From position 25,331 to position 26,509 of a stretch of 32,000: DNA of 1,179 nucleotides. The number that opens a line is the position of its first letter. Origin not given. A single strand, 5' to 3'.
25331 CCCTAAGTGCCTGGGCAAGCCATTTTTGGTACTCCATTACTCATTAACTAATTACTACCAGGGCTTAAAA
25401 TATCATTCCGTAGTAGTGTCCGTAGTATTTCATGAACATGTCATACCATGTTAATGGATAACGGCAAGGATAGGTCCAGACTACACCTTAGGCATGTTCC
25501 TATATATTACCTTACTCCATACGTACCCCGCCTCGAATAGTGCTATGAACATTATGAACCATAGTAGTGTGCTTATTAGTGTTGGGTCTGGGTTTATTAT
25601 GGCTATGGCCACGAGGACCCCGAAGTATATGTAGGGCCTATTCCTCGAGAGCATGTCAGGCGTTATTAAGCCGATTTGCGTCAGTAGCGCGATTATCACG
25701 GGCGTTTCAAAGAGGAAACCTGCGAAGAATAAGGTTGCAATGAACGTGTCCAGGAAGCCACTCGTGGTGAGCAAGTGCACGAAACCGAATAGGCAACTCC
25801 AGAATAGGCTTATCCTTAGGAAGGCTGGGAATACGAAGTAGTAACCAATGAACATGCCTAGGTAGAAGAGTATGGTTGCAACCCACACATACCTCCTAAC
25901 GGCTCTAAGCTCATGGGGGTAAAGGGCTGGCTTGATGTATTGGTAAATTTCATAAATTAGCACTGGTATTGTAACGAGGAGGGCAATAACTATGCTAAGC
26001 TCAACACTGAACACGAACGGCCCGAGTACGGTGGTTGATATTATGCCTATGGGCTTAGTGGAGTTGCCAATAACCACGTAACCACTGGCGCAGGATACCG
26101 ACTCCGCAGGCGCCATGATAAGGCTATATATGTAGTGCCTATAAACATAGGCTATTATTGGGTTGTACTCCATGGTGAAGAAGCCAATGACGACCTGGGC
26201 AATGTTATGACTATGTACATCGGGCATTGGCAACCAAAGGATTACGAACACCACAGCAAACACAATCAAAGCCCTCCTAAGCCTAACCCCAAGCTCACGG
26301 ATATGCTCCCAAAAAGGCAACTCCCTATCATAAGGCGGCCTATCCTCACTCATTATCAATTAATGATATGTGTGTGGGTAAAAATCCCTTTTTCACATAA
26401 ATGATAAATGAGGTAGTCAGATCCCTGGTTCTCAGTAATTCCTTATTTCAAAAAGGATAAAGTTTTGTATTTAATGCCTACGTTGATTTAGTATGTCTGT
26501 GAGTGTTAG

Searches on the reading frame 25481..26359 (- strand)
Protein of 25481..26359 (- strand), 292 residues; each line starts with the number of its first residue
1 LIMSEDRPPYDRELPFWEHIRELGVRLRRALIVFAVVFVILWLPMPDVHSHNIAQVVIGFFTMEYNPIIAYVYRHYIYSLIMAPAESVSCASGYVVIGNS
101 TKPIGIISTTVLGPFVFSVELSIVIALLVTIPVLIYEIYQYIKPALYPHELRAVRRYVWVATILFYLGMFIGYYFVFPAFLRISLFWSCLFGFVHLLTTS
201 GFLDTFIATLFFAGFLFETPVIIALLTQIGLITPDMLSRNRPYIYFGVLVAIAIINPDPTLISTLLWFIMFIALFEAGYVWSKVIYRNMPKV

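Call 58: search_protein_families(library=pfam, proteins=[window:25481-26359:-], max_evalue=0.001)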
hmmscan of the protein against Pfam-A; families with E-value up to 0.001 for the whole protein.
window:25481-26359:- (292 aa): 1 family
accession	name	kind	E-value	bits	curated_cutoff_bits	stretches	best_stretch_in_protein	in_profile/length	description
PF00902.23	TatC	-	1.7e-42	146.1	25.1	1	18-269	1-207/208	Sec-independent protein translocase protein (TatC)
